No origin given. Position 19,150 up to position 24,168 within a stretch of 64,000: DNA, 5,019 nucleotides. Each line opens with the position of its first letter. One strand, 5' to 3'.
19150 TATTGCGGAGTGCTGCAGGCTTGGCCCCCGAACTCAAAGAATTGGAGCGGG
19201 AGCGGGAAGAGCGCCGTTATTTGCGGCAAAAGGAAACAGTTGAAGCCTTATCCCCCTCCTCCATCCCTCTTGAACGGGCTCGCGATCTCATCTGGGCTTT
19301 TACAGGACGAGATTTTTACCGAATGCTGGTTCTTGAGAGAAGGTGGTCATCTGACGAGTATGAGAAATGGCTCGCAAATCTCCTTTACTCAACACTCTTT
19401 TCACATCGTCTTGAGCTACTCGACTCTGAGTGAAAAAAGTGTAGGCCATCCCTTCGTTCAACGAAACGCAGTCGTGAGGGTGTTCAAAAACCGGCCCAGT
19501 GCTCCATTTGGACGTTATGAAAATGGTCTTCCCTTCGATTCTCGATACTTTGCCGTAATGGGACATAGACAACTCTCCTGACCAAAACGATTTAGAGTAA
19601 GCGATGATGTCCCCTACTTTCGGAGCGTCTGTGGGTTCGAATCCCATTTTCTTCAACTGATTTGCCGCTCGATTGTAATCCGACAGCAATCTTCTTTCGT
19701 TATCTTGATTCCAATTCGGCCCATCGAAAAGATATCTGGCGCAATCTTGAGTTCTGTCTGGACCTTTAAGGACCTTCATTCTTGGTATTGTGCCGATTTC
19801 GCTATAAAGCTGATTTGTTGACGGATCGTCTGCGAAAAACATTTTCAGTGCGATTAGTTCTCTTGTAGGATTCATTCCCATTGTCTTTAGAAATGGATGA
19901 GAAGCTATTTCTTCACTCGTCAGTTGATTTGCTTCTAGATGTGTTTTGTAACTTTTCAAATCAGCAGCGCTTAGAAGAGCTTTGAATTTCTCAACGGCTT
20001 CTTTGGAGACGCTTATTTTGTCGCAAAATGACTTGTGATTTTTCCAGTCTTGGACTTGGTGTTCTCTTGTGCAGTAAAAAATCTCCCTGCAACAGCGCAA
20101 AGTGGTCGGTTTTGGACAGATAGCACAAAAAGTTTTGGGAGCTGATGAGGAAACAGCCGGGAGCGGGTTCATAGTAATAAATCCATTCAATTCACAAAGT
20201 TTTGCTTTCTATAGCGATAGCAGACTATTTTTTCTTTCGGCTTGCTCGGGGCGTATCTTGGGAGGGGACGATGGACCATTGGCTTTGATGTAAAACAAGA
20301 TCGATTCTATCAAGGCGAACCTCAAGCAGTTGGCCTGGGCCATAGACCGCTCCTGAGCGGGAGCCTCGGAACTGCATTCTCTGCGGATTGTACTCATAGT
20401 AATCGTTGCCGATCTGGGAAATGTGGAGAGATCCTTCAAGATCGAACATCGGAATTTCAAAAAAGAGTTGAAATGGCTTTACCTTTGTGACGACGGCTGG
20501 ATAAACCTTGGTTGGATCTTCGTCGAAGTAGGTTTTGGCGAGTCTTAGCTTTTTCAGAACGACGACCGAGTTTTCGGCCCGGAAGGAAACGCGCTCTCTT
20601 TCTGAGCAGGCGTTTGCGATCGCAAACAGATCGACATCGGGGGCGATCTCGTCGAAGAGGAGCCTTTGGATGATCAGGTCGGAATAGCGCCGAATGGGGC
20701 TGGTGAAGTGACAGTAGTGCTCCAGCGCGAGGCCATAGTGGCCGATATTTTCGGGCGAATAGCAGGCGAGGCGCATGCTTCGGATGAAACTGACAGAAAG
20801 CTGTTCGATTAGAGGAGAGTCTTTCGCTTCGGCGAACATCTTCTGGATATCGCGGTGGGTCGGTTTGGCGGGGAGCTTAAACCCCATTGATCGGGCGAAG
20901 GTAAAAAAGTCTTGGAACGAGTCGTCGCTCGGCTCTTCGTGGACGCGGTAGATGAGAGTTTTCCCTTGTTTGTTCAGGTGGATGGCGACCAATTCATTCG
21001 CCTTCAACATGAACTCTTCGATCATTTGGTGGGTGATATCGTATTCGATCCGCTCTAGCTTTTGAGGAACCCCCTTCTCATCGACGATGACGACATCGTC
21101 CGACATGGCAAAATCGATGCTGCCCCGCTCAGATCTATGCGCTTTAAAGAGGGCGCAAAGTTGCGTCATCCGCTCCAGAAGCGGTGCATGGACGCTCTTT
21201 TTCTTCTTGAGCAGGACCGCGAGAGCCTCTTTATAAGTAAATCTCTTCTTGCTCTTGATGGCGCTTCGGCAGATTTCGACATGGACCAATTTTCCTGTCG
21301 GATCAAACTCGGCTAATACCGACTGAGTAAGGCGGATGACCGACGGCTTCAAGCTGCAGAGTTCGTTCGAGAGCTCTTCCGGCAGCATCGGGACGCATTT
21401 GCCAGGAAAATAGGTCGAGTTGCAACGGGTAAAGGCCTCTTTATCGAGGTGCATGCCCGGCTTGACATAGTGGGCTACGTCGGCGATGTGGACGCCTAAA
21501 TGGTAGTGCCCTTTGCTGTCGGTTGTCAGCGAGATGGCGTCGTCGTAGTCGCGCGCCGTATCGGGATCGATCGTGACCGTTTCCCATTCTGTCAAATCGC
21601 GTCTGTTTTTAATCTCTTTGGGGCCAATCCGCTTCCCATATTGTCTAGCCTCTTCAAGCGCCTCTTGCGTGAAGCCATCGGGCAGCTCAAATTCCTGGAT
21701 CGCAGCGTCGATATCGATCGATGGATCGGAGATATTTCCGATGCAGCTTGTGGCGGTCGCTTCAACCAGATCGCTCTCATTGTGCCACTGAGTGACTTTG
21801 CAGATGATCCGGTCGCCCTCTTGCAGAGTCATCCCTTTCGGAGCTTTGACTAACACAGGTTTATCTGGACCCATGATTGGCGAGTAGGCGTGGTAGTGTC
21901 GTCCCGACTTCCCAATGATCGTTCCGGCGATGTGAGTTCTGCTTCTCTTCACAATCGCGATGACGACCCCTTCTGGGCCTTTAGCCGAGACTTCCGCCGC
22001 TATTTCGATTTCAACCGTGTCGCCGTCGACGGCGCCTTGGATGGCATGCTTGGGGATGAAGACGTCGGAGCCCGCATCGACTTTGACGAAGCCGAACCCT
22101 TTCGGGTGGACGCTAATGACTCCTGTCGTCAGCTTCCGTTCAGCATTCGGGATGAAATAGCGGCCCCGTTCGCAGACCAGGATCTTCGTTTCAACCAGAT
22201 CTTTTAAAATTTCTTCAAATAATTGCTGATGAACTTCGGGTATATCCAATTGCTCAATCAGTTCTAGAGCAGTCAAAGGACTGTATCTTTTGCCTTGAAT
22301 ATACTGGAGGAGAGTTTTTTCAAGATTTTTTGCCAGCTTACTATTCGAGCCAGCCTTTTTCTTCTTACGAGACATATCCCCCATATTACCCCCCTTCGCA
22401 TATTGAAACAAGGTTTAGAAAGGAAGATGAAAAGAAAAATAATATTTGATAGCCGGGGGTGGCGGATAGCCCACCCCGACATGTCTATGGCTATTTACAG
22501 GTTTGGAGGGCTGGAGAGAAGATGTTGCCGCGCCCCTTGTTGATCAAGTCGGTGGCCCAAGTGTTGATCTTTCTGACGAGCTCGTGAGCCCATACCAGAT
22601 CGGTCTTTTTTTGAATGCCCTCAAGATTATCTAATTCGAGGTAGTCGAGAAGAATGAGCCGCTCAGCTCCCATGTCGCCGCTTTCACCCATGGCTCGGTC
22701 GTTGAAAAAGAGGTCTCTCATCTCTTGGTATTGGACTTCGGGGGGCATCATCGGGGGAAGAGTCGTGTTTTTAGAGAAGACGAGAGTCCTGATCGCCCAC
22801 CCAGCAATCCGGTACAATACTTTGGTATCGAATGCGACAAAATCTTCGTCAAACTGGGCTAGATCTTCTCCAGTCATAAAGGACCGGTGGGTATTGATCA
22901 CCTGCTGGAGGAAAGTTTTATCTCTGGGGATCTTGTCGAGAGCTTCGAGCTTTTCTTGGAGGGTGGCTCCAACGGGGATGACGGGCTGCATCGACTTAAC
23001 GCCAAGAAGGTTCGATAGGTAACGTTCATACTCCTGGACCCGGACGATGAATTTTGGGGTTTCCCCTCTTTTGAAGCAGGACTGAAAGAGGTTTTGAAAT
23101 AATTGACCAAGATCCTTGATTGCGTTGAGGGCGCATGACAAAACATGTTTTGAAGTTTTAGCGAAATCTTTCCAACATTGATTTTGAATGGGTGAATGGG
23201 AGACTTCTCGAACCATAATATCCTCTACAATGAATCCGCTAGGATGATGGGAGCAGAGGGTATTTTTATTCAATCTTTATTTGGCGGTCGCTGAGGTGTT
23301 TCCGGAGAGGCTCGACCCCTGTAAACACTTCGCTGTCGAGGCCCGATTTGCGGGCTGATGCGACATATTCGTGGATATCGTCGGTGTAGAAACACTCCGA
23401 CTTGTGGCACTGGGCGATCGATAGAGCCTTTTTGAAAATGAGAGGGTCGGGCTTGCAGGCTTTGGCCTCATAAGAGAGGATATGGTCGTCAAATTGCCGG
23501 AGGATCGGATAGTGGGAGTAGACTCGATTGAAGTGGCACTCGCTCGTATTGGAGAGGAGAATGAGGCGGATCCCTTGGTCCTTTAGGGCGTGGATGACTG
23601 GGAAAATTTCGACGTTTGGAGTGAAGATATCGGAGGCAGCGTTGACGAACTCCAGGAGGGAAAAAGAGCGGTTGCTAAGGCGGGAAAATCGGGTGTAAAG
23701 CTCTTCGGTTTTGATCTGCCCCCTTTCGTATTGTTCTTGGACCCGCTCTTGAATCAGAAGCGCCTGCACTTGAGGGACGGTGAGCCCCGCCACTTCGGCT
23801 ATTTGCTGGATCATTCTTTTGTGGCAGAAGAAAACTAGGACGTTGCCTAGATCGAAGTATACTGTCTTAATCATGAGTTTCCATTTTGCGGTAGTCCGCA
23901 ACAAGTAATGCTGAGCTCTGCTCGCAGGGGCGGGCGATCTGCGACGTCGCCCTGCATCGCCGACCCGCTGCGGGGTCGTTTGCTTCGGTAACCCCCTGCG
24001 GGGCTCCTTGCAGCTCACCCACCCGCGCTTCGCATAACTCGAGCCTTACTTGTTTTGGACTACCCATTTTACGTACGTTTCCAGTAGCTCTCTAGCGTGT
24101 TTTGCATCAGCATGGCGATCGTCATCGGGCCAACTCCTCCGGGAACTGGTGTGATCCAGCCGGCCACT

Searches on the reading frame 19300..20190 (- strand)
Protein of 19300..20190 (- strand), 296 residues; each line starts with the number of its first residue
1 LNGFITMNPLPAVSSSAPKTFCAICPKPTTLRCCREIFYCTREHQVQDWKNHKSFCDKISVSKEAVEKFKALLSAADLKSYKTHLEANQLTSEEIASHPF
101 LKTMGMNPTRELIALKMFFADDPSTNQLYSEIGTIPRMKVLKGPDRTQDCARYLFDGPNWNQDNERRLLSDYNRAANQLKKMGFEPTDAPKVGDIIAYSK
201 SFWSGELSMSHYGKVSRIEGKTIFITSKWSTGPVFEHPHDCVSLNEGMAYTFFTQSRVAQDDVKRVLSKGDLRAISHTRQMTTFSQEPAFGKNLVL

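Call 35: search_protein_families(library=pfam, proteins=[window:19300-20190:-], max_evalue=0.001)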
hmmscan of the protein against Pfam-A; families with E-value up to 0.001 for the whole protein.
window:19300-20190:- (296 aa): 1 family
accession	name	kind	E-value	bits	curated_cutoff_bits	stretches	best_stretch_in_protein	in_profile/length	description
PF01753.24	zf-MYND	-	1e-08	35.5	22.7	1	22-56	1-39/39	MYND finger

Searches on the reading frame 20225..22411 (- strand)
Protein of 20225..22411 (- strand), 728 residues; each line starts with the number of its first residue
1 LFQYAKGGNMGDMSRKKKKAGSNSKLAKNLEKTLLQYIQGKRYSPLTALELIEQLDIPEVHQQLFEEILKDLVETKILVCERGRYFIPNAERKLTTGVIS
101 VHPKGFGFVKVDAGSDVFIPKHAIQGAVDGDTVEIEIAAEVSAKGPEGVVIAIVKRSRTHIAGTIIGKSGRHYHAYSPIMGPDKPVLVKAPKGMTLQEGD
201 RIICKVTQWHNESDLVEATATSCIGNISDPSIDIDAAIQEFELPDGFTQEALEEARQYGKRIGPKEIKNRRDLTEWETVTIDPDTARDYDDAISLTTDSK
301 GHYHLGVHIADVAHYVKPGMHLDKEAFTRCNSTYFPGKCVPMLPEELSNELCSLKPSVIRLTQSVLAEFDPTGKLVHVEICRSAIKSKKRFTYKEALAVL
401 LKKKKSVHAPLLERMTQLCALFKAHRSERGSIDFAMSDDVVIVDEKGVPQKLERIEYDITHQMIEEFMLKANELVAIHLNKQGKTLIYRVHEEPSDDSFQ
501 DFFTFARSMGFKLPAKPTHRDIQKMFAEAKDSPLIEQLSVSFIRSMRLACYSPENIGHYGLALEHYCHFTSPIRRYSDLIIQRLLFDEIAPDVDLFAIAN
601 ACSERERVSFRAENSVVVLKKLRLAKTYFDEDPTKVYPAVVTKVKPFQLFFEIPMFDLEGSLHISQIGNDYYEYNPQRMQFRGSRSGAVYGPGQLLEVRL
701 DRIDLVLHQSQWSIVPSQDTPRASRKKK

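Call 35: search_protein_families(library=pfam, proteins=[window:20225-22411:-], max_evalue=0.001)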
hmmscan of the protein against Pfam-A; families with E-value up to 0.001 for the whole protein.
window:20225-22411:- (728 aa): 5 families
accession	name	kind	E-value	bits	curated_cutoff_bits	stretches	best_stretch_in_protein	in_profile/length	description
PF00773.25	RNB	-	5.8e-102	341.7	29.3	1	270-586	1-321/326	RNB domain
PF17876.7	CSD2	-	2e-16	60.2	26.2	2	185-247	12-73/74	Cold shock domain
PF08206.17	OB_RNB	-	2.3e-14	53.3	24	1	97-153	1-58/58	Ribonuclease B OB domain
PF00575.29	S1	-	1.1e-05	26.2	22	0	636-704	7-63/74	S1 RNA binding domain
PF22707.2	S1CSD-TOTE-2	-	4.6e-05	23.8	27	1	94-134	2-39/60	S1/CSD-like domain 2 of the TOTE conflict systems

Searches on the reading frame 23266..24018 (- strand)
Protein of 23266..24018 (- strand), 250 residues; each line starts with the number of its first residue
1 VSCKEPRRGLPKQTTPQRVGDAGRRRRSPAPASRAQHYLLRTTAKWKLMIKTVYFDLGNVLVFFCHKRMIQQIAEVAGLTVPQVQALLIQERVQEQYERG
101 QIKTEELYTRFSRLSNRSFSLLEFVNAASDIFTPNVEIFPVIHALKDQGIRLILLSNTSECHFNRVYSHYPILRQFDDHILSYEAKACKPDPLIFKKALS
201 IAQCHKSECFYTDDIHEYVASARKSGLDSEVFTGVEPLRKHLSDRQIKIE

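Call 35: search_protein_families(library=pfam, proteins=[window:23266-24018:-], max_evalue=0.001)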
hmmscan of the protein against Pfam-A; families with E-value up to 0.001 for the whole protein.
window:23266-24018:- (250 aa): 2 families
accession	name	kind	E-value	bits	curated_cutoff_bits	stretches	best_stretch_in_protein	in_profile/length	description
PF00702.32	Hydrolase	-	1.1e-11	46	26.4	1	50-225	1-190/191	haloacid dehalogenase-like hydrolase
PF13419.12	HAD_2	-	1.5e-09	38.7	23.8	1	117-229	62-175/178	Haloacid dehalogenase-like hydrolase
